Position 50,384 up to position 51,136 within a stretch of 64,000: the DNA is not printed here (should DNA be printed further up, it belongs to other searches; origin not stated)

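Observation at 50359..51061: HutP-family antiterminator gene plus AG-rich leader and terminator placed directly in front of madA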

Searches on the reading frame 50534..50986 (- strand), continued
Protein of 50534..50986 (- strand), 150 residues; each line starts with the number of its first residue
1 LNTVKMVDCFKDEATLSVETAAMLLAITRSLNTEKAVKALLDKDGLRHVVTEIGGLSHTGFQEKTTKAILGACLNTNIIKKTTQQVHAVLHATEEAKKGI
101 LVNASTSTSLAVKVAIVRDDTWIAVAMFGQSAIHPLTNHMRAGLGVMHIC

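Call 18: search_solved_structures(query=A1, max_evalue=1, show_alignments=2)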
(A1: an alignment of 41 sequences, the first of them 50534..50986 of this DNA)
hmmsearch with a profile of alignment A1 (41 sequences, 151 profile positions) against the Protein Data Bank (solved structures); distinct sequences matched with E-value up to 1: 4.
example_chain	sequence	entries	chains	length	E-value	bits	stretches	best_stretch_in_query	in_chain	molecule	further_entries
1vea_A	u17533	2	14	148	7.6e-07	32.6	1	21-149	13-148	Hut operon positive regulatory protein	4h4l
1wmq_A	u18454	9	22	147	8.3e-07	32.4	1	21-149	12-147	Hut operon positive regulatory protein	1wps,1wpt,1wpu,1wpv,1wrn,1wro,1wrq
4ok9_A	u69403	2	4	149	3.8e-06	30.3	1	12-149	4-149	Hut operon positive regulatory protein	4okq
7xcn_M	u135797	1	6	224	0.066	16.5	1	19-80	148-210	Trimethylamine methyltransferase corrinoid protein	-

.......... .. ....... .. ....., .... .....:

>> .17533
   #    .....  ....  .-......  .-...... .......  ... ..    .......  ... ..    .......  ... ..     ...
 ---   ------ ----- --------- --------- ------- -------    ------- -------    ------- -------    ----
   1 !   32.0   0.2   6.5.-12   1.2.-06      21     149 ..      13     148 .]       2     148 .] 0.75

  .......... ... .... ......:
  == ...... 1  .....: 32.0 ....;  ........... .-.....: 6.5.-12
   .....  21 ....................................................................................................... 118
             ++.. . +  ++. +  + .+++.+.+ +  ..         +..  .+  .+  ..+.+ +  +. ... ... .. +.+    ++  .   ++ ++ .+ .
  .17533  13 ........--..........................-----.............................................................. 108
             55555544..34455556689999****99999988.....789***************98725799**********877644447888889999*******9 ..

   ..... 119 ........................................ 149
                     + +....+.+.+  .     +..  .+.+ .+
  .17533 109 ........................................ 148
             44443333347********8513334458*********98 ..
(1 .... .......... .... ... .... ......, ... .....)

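Call 21: search_protein_families(library=pfam, proteins=[L013:5555-6733:+, L014:5557-6738:+, L025:5449-6723:+, L027:5730-6908:+, L043:5617-6810:+, L072:5605-6822:+, L072:6836-8362:+, L068:5471-6676:+, L032:5695-6978:+, L031:5424-6869:+], max_evalue=0.001)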
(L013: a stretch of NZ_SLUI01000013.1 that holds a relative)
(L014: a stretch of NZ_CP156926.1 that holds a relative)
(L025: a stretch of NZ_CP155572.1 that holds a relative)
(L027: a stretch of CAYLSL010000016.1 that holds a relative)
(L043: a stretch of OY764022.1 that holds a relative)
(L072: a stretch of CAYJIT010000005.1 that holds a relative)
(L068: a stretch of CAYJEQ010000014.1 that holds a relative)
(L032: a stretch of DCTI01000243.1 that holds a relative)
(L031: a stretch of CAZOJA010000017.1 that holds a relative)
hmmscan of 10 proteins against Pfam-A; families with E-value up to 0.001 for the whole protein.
L013:5555-6733:+ (392 aa): 1 family
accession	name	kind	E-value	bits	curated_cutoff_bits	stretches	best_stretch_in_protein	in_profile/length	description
PF02515.22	CoA_transf_3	-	3.3e-142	474.4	23.3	1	4-370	1-366/366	CoA-transferase family III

L014:5557-6738:+ (393 aa): 1 family
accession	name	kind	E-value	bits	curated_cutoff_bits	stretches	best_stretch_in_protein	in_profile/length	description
PF02515.22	CoA_transf_3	-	1.5e-141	472.2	23.3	1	6-372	1-366/366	CoA-transferase family III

L025:5449-6723:+ (424 aa): 1 family
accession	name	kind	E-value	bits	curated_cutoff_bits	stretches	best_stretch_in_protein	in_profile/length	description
PF02515.22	CoA_transf_3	-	4.3e-143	477.3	23.3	1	35-401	1-366/366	CoA-transferase family III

L027:5730-6908:+ (392 aa): 1 family
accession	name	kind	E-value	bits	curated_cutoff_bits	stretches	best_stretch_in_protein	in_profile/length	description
PF02515.22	CoA_transf_3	-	2e-140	468.5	23.3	1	4-370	1-366/366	CoA-transferase family III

L043:5617-6810:+ (397 aa): 1 family
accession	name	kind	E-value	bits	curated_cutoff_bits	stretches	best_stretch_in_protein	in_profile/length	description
PF02515.22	CoA_transf_3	-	7e-142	473.3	23.3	1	5-371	1-366/366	CoA-transferase family III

L072:5605-6822:+ (405 aa): 1 family
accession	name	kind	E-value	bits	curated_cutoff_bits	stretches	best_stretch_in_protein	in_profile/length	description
PF02515.22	CoA_transf_3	-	1.8e-129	432.5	23.3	1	13-382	1-366/366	CoA-transferase family III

L072:6836-8362:+ (508 aa): 3 families
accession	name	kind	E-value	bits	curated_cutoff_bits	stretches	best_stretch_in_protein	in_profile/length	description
PF01039.27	Carboxyl_trans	-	4.6e-193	642.8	22.3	1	25-506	1-493/493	Carboxyl transferase domain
PF03255.19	ACCA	-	8.8e-14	51.8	23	1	330-477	126-263/310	Acetyl co-enzyme A carboxylase carboxyltransferase-like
PF06833.16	MdcE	-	1.3e-06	28.8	32.7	1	351-455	27-131/196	Malonate decarboxylase gamma subunit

L068:5471-6676:+ (401 aa): 1 family
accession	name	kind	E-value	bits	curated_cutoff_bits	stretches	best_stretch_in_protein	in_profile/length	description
PF02515.22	CoA_transf_3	-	8.6e-126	420.4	23.3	1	8-377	1-366/366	CoA-transferase family III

L032:5695-6978:+ (427 aa): 1 family
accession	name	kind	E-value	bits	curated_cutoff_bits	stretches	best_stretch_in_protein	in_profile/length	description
PF02515.22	CoA_transf_3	-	4.7e-142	473.9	23.3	1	39-405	1-366/366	CoA-transferase family III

L031:5424-6869:+ (481 aa): 1 family
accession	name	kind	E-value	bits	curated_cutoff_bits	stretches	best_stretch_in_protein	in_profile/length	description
PF02515.22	CoA_transf_3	-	2.7e-139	464.8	23.3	1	93-459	1-366/366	CoA-transferase family III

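Call 48: predict_structure(alignment_id=A1)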
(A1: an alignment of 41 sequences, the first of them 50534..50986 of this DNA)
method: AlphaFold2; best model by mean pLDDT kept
length: 150 residues; sequences in the alignment: 41
mean_pLDDT: 88.0   pTM: 0.85
mean pLDDT of the five models: 88.0, 87.8, 87.5, 85.2, 84.9
residues with pLDDT >= 90: 97; 70-90: 35; 50-70: 16; < 50: 2
segments of 3 or more residues with pLDDT < 50: none
pLDDT, mean of each block of 10 residues (from residue 1): 60 82 96 94 95 84 93 97 97 94 77 96 95 69 93
secondary structure, 60 per line:
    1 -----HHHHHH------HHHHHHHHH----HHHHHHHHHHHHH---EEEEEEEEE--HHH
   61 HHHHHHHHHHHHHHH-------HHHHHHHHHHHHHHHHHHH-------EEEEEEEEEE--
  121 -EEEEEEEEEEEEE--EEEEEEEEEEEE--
elements in order: H6-11 H18-26 H31-43 E47-55 H58-75 H83-101 E109-118 E122-134 E137-148

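Call 52: fold_search(model_id=the predicted structure, library=pdb)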
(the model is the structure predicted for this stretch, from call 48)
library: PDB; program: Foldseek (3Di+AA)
matches with E <= 10: 542; with E <= 0.001: 4
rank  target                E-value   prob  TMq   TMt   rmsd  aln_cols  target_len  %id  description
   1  4ok9_A                1.1e-09  1.00  0.75  0.77   2.6       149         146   23  Crystal structure of the single-stranded RNA binding protein HutP from Geobacillus thermodenitrificans (released 2014-03-19)
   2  1vea_B                2.3e-08  1.00  0.74  0.77   2.8       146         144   23  Crystal Structure of HutP, an RNA binding antitermination protein (released 2004-07-20)
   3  1wmq_B                4.0e-08  1.00  0.70  0.73   2.9       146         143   21  Structure of the HutP antitermination complex bound to a single stranded region of hut mRNA (released 2005-03-15)
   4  4h4l_I                1.7e-07  1.00  0.69  0.73   3.1       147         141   21  Crystal Structure of ternary complex of HutP(HutP-L-His-Zn) (released 2013-09-04)
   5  1th8_A                1.4e-02  0.99  0.44  0.49   7.0       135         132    7  Crystal Structures of the ADP and ATP bound forms of the Bacillus Anti-sigma factor SpoIIAB in complex with the Anti-a (released 2004-06-15)
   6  1til_E                2.4e-02  0.99  0.45  0.48   8.2       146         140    5  Crystal Structures of the ADP and ATP bound forms of the Bacillus Anti-sigma factor SpoIIAB in complex with the Anti-a (released 2004-06-15)
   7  6m37_C                2.4e-02  0.82  0.35  0.42   8.9       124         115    9  The crystal structure of B. subtilis RsbV/RsbW complex in the hexagonal crystal form (released 2020-07-15)
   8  1l0o_A                2.5e-02  0.99  0.39  0.41   3.5        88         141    7  Crystal Structure of the Bacillus stearothermophilus Anti-Sigma Factor SpoIIAB with the Sporulation Sigma Factor Sigma (released 2002-04-03)
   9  6m37_A                2.9e-02  0.80  0.34  0.42   6.3       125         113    9  The crystal structure of B. subtilis RsbV/RsbW complex in the hexagonal crystal form (released 2020-07-15)
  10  6m36_G                4.7e-02  0.89  0.38  0.51   5.8       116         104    8  The crystal structure of B. subtilis RsbV/RsbW complex in the monoclinic crystal form (released 2020-07-15)
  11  8jzt_F                5.7e-02  0.95  0.42  0.46   6.9       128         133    6  The sigF and anti-sigma factor complex (released 2024-10-16)
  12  8cyk_A                1.1e-01  0.30  0.24  0.27   8.3       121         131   15  Crystal structure of hallucinated protein HALC1_878 (released 2022-09-28)
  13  4yzh_A                1.3e-01  0.30  0.22  0.14   9.4        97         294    9  Structure of the Arabidopsis TAP38/PPH1 in complex with pLhcb1 phosphopeptide substrate (released 2015-04-29)
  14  8jzt_B                1.4e-01  0.84  0.41  0.46   7.0       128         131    8  The sigF and anti-sigma factor complex (released 2024-10-16)
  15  8ih8_D                1.5e-01  0.89  0.44  0.50   6.6       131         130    5  anti-sigmaF factor and Anti-sigmaF factor antagonist complex(usfx-RsfB) (released 2024-02-28)
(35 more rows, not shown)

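Call 53: search_protein_families(library=pfam, proteins=[L025:6856-8844:+, L025:3249-4319:+, L025:4323-4814:+, L014:277-1845:+, L014:1877-3208:+, L014:3224-3781:+, L014:3824-4597:+, L014:8485-10335:+, L014:6752-7354:+, L072:8883-9998:+], max_evalue=0.001)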
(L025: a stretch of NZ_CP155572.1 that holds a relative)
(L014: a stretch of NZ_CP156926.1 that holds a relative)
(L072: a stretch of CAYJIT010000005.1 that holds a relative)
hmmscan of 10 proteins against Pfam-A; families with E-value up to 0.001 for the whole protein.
L025:6856-8844:+ (662 aa): 4 families
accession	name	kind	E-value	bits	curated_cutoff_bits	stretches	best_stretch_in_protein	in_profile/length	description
PF00563.25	EAL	-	4e-71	239.6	31.3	1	396-631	4-236/236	EAL domain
PF00990.26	GGDEF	-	1.5e-41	142.3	23.8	1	220-373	1-160/161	Diguanylate cyclase, GGDEF domain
PF12729.13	4HB_MCP_1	-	9.1e-10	38.8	27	1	1-178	2-179/181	Four helix bundle sensory module for signal transduction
PF02203.21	TarH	-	0.00087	19.7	25.2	0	7-124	11-130/177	Tar ligand binding domain homologue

L025:3249-4319:+ (356 aa): 2 families
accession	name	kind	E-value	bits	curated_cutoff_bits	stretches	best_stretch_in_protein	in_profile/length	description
PF10114.15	PocR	-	4.1e-61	205.9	23.9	1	28-189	1-161/162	Sensory domain found in PocR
PF00015.26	MCPsignal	-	3.1e-27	96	34.6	1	232-354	23-145/172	Methyl-accepting chemotaxis protein (MCP) signalling domain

L025:4323-4814:+ (163 aa): 1 family
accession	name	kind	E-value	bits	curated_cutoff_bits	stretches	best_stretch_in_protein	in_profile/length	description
PF01584.24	CheW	-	6.5e-29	100.8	23.5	1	11-147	1-135/138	CheW-like domain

L014:277-1845:+ (522 aa): 1 family
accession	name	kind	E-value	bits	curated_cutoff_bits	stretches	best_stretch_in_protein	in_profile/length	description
PF00171.27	Aldedh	-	4.2e-39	134.8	23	1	79-476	30-425/461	Aldehyde dehydrogenase family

L014:1877-3208:+ (443 aa): 5 families
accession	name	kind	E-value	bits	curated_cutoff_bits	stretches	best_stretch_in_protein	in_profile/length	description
PF01512.22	Complex1_51K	-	2.2e-46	157.9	31.2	1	9-152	1-149/150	Nuo51 FMN-binding domain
PF13375.12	RnfC_N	-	8.2e-15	55.1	25.6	1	375-437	23-83/101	RnfC Barrel sandwich hybrid domain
PF10531.15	SLBB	-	9.3e-13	48.2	27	1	164-210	1-53/55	SLBB domain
PF13534.11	Fer4_17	-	2.9e-11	44.2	22.2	1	254-315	2-61/61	4Fe-4S dicluster domain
PF22461.2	SLBB_2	-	5.6e-05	23.6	27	1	164-197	2-36/79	SLBB domain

L014:3224-3781:+ (185 aa): 1 family
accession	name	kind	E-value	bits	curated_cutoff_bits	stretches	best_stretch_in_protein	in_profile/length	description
PF00936.24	BMC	-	1e-44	150.8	24.5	2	6-79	1-74/75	BMC domain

L014:3824-4597:+ (257 aa): 0 families

L014:8485-10335:+ (616 aa): 1 family
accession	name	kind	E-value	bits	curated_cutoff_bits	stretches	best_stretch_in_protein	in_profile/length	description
PF13520.12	AA_permease_2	-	2e-31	109.8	27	1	55-431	15-406/427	Amino acid permease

L014:6752-7354:+ (200 aa): 2 families
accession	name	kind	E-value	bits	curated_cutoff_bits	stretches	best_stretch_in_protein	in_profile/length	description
PF00881.29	Nitroreductase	-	1.6e-33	116.7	23.5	1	17-179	1-167/167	Nitroreductase family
PF14512.11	TM1586_NiRdase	-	6.6e-15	55.7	27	2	33-68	157-192/215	Putative TM nitroreductase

L072:8883-9998:+ (371 aa): 1 family
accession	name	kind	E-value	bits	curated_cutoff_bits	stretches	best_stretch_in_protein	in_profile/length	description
PF01497.23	Peripla_BP_2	-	1.4e-33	116.7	27.5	1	90-318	2-233/235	Periplasmic binding protein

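Call 61: search_protein_families(library=ncbifam, proteins=[window:50534-50986:-, L025:5533-6723:+, L072:5626-6822:+], max_evalue=0.001)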
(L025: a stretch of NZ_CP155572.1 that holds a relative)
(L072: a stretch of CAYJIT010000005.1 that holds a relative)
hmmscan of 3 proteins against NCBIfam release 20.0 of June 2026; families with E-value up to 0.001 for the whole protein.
window:50534-50986:- (150 aa): 2 families
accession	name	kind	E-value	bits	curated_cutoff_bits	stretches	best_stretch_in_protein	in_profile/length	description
NF002838.1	PRK03065.1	equivalog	1.6e-05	25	155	1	15-149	5-147/147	histidine utilization transcription antiterminator HutP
NF049977.1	KDhSphingRedKdsR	equivalog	0.00016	21.1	400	1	23-107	48-131/267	3-ketodihydrosphingosine reductase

L025:5533-6723:+ (396 aa): 7 families
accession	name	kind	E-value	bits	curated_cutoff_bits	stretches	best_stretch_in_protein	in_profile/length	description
NF052585.1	SucGlutTfsCaiB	equivalog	9.8e-114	380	750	1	5-381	6-389/394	succinate--glutarate CoA-transferase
NF041294.1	Scnl_mescCoAtase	equivalog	4.2e-113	378.3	700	1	5-378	2-381/381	succinyl-CoA:mesaconate CoA-transferase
NF008511.0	PRK11430.1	equivalog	7.5e-110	367.6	522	1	7-380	10-379/381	CoA:oxalate CoA-transferase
NF003809.0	PRK05398.1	subfamily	6.1e-96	321.5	442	2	5-208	3-207/416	formyl-CoA transferase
TIGR03253.1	oxalate_frc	equivalog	1e-91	307.7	504.2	2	5-207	2-205/416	formyl-CoA transferase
NF002914.1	PRK03525.1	equivalog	6.4e-49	166.9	413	1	6-393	9-393/400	L-carnitine CoA-transferase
TIGR04253.1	mesacon_CoA_iso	equivalog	8.5e-36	123.8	725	1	7-392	3-395/403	2-methylfumaryl-CoA isomerase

L072:5626-6822:+ (398 aa): 7 families
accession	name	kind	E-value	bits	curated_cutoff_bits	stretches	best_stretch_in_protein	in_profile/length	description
NF052585.1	SucGlutTfsCaiB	equivalog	1.8e-111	372.5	750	1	3-383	5-389/394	succinate--glutarate CoA-transferase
NF008511.0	PRK11430.1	equivalog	6.3e-107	358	522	1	4-381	8-378/381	CoA:oxalate CoA-transferase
NF041294.1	Scnl_mescCoAtase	equivalog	1.4e-94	317.4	700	1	6-379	4-380/381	succinyl-CoA:mesaconate CoA-transferase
NF003809.0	PRK05398.1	subfamily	3.8e-88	295.8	442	2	3-207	2-207/416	formyl-CoA transferase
TIGR03253.1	oxalate_frc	equivalog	1.7e-83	280.6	504.2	2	4-207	2-206/416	formyl-CoA transferase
NF002914.1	PRK03525.1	equivalog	4.9e-37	127.8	413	1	5-396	9-394/400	L-carnitine CoA-transferase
TIGR04253.1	mesacon_CoA_iso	equivalog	4.6e-27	95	725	1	6-390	3-391/403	2-methylfumaryl-CoA isomerase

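Call 67: find_encoding_contigs(protein=P0001, flank=1000, max_places=1)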
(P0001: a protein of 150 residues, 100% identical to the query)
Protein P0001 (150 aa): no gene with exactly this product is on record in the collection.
